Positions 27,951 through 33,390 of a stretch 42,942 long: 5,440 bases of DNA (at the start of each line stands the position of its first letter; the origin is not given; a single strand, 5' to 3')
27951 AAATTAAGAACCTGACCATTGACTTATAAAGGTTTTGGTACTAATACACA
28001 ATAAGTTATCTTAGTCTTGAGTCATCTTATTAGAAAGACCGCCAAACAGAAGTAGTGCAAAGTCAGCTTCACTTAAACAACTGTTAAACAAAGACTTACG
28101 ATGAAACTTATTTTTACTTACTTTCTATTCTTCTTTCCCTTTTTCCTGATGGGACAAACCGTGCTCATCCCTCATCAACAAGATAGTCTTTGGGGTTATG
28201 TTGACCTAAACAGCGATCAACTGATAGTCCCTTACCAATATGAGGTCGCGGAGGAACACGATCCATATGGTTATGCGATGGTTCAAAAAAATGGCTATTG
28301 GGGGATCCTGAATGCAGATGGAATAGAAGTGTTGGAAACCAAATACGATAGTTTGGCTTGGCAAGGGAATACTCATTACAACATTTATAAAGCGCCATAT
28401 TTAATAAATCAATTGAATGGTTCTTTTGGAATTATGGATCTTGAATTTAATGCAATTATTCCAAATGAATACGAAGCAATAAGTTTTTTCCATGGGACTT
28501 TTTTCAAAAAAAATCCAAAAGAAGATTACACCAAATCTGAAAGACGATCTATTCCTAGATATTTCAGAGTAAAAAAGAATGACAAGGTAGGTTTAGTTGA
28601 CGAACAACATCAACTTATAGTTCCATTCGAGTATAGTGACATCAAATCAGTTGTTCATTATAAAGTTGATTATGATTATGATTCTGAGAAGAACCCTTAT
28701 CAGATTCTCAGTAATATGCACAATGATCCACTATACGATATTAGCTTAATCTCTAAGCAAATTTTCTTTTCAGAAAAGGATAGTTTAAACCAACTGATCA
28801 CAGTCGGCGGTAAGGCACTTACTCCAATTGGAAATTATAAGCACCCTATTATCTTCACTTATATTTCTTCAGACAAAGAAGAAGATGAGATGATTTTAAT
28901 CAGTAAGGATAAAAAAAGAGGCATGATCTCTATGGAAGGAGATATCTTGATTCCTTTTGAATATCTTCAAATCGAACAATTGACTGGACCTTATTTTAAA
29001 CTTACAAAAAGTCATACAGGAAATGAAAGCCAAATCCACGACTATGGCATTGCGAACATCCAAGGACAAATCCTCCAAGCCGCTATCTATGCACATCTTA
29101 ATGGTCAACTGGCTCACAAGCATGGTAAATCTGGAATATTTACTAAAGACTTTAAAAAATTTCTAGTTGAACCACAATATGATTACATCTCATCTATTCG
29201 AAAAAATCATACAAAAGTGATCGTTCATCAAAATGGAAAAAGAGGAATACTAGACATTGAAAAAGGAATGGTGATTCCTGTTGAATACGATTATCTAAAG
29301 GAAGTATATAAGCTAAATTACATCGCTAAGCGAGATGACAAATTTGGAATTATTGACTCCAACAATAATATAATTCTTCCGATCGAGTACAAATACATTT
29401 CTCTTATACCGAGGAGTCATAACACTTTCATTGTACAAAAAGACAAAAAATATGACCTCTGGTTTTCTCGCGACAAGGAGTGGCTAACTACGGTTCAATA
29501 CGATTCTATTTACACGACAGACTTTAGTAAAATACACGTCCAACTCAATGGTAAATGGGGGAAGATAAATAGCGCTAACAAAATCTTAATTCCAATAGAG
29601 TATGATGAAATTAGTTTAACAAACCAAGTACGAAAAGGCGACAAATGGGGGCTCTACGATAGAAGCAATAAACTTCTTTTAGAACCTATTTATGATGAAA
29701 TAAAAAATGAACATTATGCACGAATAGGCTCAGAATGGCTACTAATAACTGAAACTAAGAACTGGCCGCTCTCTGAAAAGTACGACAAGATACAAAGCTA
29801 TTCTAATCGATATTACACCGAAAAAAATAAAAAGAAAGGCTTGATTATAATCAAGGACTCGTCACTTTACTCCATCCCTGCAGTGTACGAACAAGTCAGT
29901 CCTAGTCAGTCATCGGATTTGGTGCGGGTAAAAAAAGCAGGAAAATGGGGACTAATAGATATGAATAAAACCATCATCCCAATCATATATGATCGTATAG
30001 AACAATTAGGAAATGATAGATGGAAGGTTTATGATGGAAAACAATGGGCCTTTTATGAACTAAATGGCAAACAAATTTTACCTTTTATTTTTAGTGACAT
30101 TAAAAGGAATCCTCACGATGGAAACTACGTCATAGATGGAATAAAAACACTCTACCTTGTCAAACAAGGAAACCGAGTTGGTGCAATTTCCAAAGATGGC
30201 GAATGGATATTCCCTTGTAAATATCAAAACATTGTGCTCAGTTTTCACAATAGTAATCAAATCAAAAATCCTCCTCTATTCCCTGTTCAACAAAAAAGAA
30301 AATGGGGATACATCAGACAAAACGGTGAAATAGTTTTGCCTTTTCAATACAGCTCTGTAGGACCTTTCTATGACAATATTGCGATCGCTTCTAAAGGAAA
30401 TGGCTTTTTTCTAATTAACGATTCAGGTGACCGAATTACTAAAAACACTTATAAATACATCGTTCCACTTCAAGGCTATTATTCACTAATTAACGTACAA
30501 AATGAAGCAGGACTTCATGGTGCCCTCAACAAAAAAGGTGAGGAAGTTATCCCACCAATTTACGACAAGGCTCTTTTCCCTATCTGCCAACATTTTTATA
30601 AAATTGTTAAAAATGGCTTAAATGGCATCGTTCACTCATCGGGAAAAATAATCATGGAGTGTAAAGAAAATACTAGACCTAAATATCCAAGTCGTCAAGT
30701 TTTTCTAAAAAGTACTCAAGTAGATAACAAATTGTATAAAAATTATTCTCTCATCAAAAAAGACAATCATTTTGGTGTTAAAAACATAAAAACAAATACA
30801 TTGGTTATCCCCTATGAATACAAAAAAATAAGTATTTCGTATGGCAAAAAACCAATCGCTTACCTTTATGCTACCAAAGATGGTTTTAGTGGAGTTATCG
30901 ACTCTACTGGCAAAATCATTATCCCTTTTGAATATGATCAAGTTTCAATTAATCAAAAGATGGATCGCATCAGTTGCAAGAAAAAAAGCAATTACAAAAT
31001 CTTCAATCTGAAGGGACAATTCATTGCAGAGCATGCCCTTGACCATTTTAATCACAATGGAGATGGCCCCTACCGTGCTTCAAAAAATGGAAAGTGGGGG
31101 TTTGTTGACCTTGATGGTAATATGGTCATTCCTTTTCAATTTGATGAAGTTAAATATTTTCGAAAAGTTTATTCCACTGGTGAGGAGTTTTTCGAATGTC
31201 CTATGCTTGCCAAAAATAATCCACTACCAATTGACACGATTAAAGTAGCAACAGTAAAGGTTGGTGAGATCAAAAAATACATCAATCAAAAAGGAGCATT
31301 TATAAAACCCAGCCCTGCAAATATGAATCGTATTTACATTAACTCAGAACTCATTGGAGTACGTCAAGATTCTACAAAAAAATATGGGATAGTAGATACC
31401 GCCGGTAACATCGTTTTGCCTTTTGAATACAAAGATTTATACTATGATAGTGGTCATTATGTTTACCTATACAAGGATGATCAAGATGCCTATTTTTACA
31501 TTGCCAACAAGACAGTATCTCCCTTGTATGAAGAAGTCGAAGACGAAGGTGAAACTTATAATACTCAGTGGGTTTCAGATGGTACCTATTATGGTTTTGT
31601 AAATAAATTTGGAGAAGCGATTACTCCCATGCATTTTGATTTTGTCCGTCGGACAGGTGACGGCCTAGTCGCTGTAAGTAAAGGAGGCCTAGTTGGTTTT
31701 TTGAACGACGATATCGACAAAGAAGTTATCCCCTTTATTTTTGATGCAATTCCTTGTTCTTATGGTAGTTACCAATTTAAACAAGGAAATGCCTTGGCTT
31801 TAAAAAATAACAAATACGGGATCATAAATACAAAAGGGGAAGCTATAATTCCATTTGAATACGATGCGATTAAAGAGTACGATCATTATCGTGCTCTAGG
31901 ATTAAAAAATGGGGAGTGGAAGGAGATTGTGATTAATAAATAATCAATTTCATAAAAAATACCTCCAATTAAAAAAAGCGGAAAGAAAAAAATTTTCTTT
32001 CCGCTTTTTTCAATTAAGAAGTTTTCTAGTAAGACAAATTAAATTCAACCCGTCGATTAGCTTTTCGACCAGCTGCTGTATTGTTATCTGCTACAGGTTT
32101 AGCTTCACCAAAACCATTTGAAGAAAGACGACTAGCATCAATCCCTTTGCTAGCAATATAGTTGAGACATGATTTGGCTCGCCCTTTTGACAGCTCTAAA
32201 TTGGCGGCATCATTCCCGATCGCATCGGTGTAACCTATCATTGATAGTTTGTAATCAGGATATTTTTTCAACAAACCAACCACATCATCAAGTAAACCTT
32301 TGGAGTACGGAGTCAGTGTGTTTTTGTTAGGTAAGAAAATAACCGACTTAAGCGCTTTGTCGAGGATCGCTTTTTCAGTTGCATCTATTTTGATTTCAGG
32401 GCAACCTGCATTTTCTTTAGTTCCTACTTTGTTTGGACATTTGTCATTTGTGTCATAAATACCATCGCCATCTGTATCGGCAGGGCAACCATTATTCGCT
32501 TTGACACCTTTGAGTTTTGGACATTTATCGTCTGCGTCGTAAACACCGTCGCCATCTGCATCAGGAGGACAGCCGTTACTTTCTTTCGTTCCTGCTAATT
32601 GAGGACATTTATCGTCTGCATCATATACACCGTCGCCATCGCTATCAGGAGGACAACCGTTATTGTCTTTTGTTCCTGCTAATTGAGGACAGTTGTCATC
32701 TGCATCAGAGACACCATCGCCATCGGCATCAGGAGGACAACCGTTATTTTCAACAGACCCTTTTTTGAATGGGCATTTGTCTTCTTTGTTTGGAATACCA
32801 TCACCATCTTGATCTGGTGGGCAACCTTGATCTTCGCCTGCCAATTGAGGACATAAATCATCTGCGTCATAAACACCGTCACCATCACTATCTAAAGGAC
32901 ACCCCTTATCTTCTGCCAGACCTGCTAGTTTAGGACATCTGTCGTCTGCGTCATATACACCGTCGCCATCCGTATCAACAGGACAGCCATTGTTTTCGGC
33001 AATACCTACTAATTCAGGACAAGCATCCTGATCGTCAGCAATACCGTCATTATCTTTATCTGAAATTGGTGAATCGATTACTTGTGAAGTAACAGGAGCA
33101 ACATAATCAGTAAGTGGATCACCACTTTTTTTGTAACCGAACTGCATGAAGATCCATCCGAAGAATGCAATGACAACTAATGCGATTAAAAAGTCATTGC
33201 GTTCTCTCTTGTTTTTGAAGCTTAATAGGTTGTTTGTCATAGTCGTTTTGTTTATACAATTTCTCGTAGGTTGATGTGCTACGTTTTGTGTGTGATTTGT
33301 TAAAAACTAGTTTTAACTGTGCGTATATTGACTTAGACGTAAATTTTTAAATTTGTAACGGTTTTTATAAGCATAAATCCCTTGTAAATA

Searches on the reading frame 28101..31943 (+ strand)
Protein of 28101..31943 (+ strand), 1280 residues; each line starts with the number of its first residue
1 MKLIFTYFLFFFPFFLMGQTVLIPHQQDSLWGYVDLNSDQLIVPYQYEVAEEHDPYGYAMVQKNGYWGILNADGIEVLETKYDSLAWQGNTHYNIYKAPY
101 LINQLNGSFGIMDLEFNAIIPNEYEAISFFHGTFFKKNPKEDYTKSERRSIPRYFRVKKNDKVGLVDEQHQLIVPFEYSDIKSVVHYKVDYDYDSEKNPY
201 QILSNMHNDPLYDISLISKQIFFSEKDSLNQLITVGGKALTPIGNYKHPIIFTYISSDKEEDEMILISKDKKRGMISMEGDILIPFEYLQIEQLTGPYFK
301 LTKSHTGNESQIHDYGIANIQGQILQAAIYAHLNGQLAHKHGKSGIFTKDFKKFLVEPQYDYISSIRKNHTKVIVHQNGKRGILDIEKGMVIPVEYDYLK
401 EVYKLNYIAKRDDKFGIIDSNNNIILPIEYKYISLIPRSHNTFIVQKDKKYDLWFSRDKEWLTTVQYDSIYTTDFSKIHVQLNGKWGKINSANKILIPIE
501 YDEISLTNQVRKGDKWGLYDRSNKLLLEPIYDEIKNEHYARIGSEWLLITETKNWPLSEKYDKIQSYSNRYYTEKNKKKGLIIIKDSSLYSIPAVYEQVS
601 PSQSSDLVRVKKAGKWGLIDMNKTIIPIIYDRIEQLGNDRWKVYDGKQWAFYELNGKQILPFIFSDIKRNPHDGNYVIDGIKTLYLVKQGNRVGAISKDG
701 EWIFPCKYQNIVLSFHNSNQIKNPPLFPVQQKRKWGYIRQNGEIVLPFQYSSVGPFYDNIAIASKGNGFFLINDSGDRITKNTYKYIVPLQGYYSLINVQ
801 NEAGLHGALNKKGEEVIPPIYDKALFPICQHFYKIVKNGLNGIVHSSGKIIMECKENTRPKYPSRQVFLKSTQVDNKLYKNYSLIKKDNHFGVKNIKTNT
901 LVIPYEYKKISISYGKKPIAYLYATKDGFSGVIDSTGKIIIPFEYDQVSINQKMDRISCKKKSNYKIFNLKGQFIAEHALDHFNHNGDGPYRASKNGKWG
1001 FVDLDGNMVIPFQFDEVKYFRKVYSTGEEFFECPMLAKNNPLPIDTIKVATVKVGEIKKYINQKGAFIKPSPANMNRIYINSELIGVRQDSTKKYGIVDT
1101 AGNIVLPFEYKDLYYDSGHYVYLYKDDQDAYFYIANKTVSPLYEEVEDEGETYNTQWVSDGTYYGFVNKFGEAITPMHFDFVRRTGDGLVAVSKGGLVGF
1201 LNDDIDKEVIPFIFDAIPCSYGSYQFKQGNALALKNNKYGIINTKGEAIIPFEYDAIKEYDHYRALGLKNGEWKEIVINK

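Call 13: search_protein_families(library=pfam, proteins=[window:28101-31943:+], max_evalue=0.001)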
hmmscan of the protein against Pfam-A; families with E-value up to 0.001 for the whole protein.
window:28101-31943:+ (1280 aa): 1 family
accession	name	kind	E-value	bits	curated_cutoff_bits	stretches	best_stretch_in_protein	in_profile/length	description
PF14903.11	WG_beta_rep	-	2.9e-79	261.1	25.6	5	735-767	1-33/35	WG containing repeat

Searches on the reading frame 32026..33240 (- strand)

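Call 13: search_protein_families(library=pfam, proteins=[window:32026-33240:-], max_evalue=0.001)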
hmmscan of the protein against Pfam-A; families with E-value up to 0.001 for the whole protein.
window:32026-33240:- (404 aa): 2 families
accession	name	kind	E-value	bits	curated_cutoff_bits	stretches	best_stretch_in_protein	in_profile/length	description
PF02412.23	TSP_3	-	4.5e-25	87.5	25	1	140-159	12-31/36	Thrombospondin type 3 repeat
PF00691.25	OmpA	-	3.6e-18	66.1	27.2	1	302-396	2-98/98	OmpA family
